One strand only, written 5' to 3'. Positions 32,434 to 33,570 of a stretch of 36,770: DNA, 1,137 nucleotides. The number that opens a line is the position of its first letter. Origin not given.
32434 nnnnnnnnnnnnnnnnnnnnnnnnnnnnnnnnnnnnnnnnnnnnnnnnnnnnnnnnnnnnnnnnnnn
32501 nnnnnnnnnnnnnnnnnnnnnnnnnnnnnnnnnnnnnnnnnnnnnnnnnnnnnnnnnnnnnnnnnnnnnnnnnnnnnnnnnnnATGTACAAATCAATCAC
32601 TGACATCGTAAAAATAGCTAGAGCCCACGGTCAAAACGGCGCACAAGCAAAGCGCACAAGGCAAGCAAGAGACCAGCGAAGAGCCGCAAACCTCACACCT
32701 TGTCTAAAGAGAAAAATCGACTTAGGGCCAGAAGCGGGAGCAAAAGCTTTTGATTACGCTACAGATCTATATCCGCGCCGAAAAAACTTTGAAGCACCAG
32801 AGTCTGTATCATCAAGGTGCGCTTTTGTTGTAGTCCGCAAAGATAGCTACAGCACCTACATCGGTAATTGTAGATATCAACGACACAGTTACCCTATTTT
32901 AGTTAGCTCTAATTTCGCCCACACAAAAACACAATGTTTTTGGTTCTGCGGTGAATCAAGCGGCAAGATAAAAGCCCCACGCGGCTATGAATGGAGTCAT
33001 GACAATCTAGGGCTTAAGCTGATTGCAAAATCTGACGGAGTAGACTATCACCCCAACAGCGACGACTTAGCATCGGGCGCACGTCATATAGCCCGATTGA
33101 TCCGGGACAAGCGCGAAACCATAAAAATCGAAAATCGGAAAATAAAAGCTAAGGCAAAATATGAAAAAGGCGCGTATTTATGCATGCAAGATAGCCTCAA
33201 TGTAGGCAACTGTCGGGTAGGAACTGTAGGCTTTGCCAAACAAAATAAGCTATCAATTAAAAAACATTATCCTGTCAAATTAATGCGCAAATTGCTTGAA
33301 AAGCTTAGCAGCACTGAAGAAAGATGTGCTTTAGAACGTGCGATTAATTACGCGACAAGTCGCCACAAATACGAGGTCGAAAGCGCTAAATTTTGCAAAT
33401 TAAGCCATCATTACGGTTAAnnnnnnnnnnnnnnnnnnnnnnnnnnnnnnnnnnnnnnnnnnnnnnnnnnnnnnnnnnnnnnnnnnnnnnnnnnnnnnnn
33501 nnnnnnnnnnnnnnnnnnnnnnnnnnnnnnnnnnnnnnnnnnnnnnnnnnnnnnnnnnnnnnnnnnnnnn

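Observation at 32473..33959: Two moron-like cassettes share a duplicated consensus promoter and a leader hairpin that shows compensatory base changes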

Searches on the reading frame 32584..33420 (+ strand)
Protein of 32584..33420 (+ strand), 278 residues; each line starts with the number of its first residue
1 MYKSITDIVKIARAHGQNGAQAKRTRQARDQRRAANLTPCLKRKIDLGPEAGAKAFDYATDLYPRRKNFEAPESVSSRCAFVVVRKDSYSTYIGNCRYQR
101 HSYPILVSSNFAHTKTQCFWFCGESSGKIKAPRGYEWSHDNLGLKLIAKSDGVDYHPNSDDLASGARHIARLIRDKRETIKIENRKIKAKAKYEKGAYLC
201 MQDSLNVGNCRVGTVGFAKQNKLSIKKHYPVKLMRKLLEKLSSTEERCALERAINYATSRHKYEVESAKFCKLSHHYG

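Call 9: search_protein_families(library=pfam, proteins=[window:32584-33420:+], max_evalue=0.01)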
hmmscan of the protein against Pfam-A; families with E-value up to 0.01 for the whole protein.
window:32584-33420:+ (278 aa): 0 families

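Call 10: search_protein_families(library=phrogs, proteins=[window:32584-33420:+], max_evalue=0.01)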
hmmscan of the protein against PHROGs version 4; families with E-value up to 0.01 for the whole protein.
window:32584-33420:+ (278 aa): 0 families

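Call 18: find_homologous_proteins(query=window:32584-33420:+)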
Query window:32584-33420:+ (278 aa): 1 proteins with E <= 0.001 among 588 candidates.
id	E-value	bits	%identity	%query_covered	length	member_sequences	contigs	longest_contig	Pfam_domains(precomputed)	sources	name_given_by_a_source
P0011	1.7e-185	633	100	100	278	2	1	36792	-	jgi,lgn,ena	-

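Call 46: search_solved_structures(query=window:32584-33420:+, max_evalue=1)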
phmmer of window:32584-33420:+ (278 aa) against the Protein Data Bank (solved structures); distinct sequences matched with E-value up to 1: 0.

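Call 50: search_protein_representatives(protein=window:32584-33420:+)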
Query: 278 residues. Proteins with E-value up to 0.001 (for the whole library): 473; up to 1e-10: 187; up to 1e-30: 1. The best 150 are listed.
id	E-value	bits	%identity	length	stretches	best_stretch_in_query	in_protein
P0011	5.5e-186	632.8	100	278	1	1-278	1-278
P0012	1.5e-26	110.0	36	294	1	9-267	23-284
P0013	2.6e-26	109.3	34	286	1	24-276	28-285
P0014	3.8e-26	108.7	39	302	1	43-232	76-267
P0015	5.9e-25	104.8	30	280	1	45-277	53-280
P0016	3.4e-24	102.4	35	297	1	44-268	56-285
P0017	7.4e-24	101.2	34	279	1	60-265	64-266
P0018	4.4e-23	98.7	33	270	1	16-267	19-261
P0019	6.7e-23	98.1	33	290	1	58-263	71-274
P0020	1.8e-22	96.7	31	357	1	39-266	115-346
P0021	2.1e-22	96.5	33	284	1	19-241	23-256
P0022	3.5e-22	95.8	37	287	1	88-277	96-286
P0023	5.4e-22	95.1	33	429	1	43-276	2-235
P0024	8.6e-22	94.5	34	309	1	64-272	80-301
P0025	1.7e-21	93.5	32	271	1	11-266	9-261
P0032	1.7e-19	87.0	34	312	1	25-265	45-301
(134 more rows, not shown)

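Call 53: search_protein_families(library=pfam, alignment_id=A3, max_evalue=0.01)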
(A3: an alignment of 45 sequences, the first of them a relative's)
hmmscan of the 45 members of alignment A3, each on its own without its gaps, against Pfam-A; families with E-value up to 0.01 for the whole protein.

A. member 1, P0011 (278 aa): 0 families

B. families by the number of members that match (of 45 scanned): 1 family
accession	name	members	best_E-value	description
PF22776.1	K_trans_C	1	0.0064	K+ potassium transporter C-terminal domain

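Call 54: search_solved_structures(query=A3, max_evalue=1)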
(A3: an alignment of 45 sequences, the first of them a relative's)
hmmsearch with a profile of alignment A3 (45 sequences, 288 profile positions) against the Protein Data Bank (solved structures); distinct sequences matched with E-value up to 1: 4.
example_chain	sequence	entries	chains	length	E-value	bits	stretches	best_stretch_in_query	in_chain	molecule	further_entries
9d2f_L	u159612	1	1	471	0.16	14.5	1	98-193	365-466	Tetratricopeptide repeat protein 29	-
1dvo_A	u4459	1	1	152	0.48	12.9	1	197-262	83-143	FERTILITY INHIBITION PROTEIN O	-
7eih_A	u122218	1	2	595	0.8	12.1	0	46-118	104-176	FAD dependent enzyme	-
7eii_A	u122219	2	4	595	0.8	12.1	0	46-118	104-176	FAD dependent L-Lys oxidase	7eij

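Call 60: find_homologous_proteins(query=A3, max_evalue=1e-10)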
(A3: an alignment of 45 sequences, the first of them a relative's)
Query A3 (45 sequences) (278 aa, profile of the alignment): 9 proteins with E <= 1e-10 among 4699 candidates.
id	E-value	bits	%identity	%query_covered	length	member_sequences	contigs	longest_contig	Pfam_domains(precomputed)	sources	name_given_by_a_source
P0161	8.2e-93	329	29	83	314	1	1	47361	-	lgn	-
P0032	1.8e-92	328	28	93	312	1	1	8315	-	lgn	-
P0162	6.0e-76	274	29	75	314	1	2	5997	-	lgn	-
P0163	6.2e-75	270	28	75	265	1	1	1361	-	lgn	-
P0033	7.2e-75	270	28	73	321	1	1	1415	-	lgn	-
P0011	7.3e-69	250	100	100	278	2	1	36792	-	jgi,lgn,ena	-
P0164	7.0e-61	224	26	76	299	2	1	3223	-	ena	-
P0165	1.5e-58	216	28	87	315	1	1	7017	-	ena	-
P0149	1.6e-58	216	24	82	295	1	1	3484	-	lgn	-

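Call 61: find_encoding_contigs(protein=P0161, flank=6000, max_places=2)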
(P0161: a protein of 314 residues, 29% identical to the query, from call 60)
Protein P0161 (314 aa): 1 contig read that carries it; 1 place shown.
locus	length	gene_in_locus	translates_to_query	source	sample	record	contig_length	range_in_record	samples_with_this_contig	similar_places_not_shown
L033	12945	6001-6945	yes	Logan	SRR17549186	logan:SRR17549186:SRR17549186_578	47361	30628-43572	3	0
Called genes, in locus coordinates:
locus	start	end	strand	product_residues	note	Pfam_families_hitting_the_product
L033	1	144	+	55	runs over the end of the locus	-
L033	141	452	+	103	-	-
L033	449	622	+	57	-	-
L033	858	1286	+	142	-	-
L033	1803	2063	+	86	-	-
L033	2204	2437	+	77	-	-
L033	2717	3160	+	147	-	-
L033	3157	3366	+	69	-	-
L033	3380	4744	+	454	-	PF01555:N6_N4_Mtase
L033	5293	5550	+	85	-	-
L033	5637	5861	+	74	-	-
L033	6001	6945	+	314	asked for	-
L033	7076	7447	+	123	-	PF27050:Phage_P22_Y8K6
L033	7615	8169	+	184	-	-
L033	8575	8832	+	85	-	-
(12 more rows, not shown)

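Call 62: find_encoding_contigs(protein=P0032, flank=5000, max_places=2)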
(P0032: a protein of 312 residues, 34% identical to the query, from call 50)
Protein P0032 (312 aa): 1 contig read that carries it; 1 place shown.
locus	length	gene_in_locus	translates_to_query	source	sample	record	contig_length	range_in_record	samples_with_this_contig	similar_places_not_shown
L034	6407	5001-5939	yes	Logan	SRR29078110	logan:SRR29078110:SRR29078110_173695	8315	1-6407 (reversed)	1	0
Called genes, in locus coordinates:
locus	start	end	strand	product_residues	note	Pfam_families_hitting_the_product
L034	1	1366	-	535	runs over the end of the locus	PF03237:Terminase_6N (weak)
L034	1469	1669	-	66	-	-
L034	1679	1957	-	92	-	-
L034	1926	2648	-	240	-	PF00239:Resolvase, PF07508:Recombinase (weak)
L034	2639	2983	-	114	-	-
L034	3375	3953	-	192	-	-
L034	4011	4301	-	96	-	-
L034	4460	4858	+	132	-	-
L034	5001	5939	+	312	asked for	-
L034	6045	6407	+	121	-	?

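Call 63: predict_structure(alignment_id=A3)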
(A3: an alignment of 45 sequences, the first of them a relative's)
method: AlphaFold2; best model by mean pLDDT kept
length: 278 residues; sequences in the alignment: 45
mean_pLDDT: 89.4   pTM: 0.70
mean pLDDT of the five models: 89.4, 89.4, 88.0, 87.8, 87.1
residues with pLDDT >= 90: 190; 70-90: 67; 50-70: 20; < 50: 1
segments of 3 or more residues with pLDDT < 50: none
pLDDT, mean of each block of 10 residues (from residue 1): 70 77 81 64 90 96 95 88 72 72 94 96 95 98 97 98 98 97 94 92 97 98 96 97 97 96 85 71
secondary structure, 60 per line:
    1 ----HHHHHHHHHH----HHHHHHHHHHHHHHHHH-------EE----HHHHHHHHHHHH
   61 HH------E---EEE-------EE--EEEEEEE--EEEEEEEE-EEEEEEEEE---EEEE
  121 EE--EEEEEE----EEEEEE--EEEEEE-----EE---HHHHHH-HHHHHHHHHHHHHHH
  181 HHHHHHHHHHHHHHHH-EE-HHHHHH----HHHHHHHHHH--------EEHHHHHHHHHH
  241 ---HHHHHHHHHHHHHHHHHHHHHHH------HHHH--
elements in order: H5-14 H19-35 H49-62 E73-75 E87-93 E96-103 E105-113 E117-122 E125-130 E135-140 E143-148 H159-164 H166-196 H201-206 H211-220 H231-240 H244-266 H273-276

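Call 67: fold_search(model_id=the predicted structure, library=pdb)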
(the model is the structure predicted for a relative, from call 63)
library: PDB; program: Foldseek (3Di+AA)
matches with E <= 10: 311; with E <= 0.001: 0
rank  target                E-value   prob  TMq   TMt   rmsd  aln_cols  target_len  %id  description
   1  7zty                  8.1e-02  0.44  0.11  0.09  13.1        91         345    8  Structure of Vps39 N-terminal domain from Chaetomium thermophilum (released 2022-09-21)
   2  7nwj_MODEL_1_A        6.1e-01  0.38  0.11  0.24   9.0        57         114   12  Solution NMR structure of the N-terminal domain of CEP164 (1-109) (released 2021-09-15)
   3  2ysc_MODEL_1_A        8.6e-01  0.28  0.09  0.49   4.7        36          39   25  Solution structure of the WW domain from the human amyloid beta A4 precursor protein-binding family B member 3 (released 2008-04-08)
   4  7xti_k                8.6e-01  0.06  0.08  0.06  18.7       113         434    7  RNA polymerase II elongation complex transcribing a nucleosome (EC58hex) (released 2022-10-12)
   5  5mmi_G                9.1e-01  0.60  0.14  0.22   2.1        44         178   14  Structure of the large subunit of the chloroplast ribosome (released 2017-01-11)
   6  5l80_A                9.1e-01  0.11  0.10  0.09  14.2        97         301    6  Structure of Exuperantia EXO-like and SAM-like domains (released 2016-07-06)
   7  2oqb_B                9.6e-01  0.07  0.11  0.22  14.6        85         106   15  Crystal structure of the N-terminal domain of coactivator-associated methyltransferase 1 (CARM1) (released 2007-10-30)
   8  2kf2_MODEL_1_A        9.6e-01  0.06  0.12  0.17  18.0       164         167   12  Solution NMR structure of of Streptomyces coelicolor polyketide cyclase SCO5315. Northeast Structural Genomics (released 2009-05-19)
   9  5l7z                  1.0e+00  0.11  0.10  0.11  14.3        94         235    6  Structure of Exuperantia EXO-like domain (released 2016-07-06)
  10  8p2f_K                1.1e+00  0.38  0.16  0.24   7.7        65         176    8  Staphylococcus aureus 70S ribosome with elongation factor G locked with fusidic acid cyclopentane in post-translocatio (released 2024-05-01)
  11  2ho2_A                1.1e+00  0.54  0.10  0.65   1.9        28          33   18  Structure of human FE65-WW domain in complex with hMena peptide. (released 2007-07-10)
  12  7xsx_k                1.3e+00  0.04  0.11  0.08  13.7        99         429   13  RNA polymerase II elongation complex transcribing a nucleosome (EC49) (released 2022-09-07)
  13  2idh_D                1.4e+00  0.44  0.10  0.62   3.0        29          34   17  Crystal Structure of human FE65 WW domain (released 2007-07-10)
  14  9ham_G                1.4e+00  0.33  0.16  0.25   7.4        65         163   12  C_(L29)-/(L22)- precursor supplemented with Api137 (released 2025-01-22)
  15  2gcj_A                1.4e+00  0.04  0.08  0.10  16.1       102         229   11  Crystal Structure of the Pob3 middle domain (released 2006-05-23)
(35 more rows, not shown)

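Call 74: fold_search(model_id=the predicted structure, library=viral)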
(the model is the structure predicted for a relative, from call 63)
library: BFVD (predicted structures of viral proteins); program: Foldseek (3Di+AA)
matches with E <= 10: 453; with E <= 0.001: 1
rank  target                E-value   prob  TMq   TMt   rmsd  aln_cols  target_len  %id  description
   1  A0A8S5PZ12            2.3e-07  1.00  0.26  0.17  18.3       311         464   14  Uncharacterized protein [Siphoviridae sp. ctMOb8]
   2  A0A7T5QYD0            1.4e-01  0.87  0.15  0.18   4.5        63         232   14  (no name in the UniProt tables at hand)
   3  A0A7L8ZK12            3.0e-01  0.04  0.09  0.13  24.7       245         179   10  Uncharacterized protein [Campylobacter phage F379]
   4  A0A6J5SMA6            3.4e-01  0.54  0.15  0.30   5.6        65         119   12  SprT-like [uncultured Caudovirales phage]
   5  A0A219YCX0            4.2e-01  0.75  0.15  0.29   4.3        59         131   12  SprT-like domain-containing protein [Aeromonas phage 65.2]
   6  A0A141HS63            4.2e-01  0.08  0.09  0.13  15.1        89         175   18  (no name in the UniProt tables at hand)
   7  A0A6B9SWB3            4.7e-01  0.08  0.12  0.21  14.5       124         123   12  Uncharacterized protein [Acinetobacter phage vB_AbaM_PhT2]
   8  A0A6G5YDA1            6.0e-01  0.10  0.09  0.23  13.0        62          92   19  (no name in the UniProt tables at hand)
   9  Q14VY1                6.0e-01  0.08  0.09  0.06  15.3       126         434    9  ORF125 [Ranid herpesvirus 2]
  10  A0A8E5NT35            6.0e-01  0.07  0.08  0.18  18.9       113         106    8  Uncharacterized protein [Silviavirus remus]
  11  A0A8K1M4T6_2          6.0e-01  0.04  0.13  0.04  24.9       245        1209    8  SF3 helicase domain-containing protein [Sichuan mosquito picorna-like virus]
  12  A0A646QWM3            6.3e-01  0.08  0.14  0.13  16.0       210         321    9  (no name in the UniProt tables at hand)
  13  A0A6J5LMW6            6.7e-01  0.02  0.10  0.08  16.6       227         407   10  DNA circulation, N-terminal [uncultured Caudovirales phage]
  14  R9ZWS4                7.1e-01  0.10  0.12  0.25  19.8       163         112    8  Uncharacterized protein [Cellulophaga phage phi17:2]
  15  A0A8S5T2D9            7.1e-01  0.10  0.10  0.06  14.6        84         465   14  Portal [Myoviridae sp. ctqfO1]
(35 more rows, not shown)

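Call 83: search_protein_families(library=ncbifam, proteins=[window:32584-33420:+], max_evalue=0.1)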
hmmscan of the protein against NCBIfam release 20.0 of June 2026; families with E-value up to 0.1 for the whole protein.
window:32584-33420:+ (278 aa): 0 families

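Call 86: search_dna_similar(query=window:32584-33420:+, collection=phages, mode=protein, max_evalue=0.001, max_rows=15)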
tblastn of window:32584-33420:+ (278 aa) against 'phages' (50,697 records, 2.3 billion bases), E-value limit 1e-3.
No match.

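Call 100: search_protein_families(library=padloc, proteins=[window:32584-33420:+], max_evalue=0.1)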
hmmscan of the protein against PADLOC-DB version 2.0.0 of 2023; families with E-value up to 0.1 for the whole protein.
window:32584-33420:+ (278 aa): 0 families

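Call 108: search_dna_similar(query=window:32584-33420:+, collection=plasmids, mode=protein, max_evalue=0.001, max_rows=10)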
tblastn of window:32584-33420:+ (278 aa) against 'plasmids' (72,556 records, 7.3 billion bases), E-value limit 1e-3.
No match.

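Call 109: find_encoding_contigs(protein=P0165, flank=4000, max_places=1)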
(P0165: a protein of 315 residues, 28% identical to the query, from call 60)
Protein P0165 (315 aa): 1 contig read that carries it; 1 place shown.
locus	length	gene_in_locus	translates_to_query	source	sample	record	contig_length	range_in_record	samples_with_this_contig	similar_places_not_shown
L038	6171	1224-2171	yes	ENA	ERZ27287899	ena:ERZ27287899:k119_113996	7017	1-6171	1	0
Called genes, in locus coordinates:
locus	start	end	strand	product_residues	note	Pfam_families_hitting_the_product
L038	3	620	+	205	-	?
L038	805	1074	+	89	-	-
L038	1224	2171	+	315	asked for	-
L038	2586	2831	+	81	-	-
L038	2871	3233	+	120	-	-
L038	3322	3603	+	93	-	-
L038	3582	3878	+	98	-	-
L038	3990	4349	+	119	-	-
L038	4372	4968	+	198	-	-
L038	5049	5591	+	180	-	-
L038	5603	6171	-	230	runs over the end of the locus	-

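Call 110: find_encoding_contigs(protein=P0162, flank=4000, max_places=1)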
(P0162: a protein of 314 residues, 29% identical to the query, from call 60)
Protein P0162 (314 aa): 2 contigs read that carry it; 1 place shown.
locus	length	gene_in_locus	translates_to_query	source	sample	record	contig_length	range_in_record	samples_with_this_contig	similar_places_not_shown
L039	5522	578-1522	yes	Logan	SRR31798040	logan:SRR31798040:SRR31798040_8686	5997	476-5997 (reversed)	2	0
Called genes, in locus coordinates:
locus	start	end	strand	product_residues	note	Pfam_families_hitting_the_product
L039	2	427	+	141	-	?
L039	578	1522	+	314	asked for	-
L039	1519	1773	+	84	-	-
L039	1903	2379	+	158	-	-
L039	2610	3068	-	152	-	-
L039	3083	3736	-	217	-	-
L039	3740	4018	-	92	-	-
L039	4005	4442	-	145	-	-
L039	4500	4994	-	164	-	-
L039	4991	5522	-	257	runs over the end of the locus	PF01555:N6_N4_Mtase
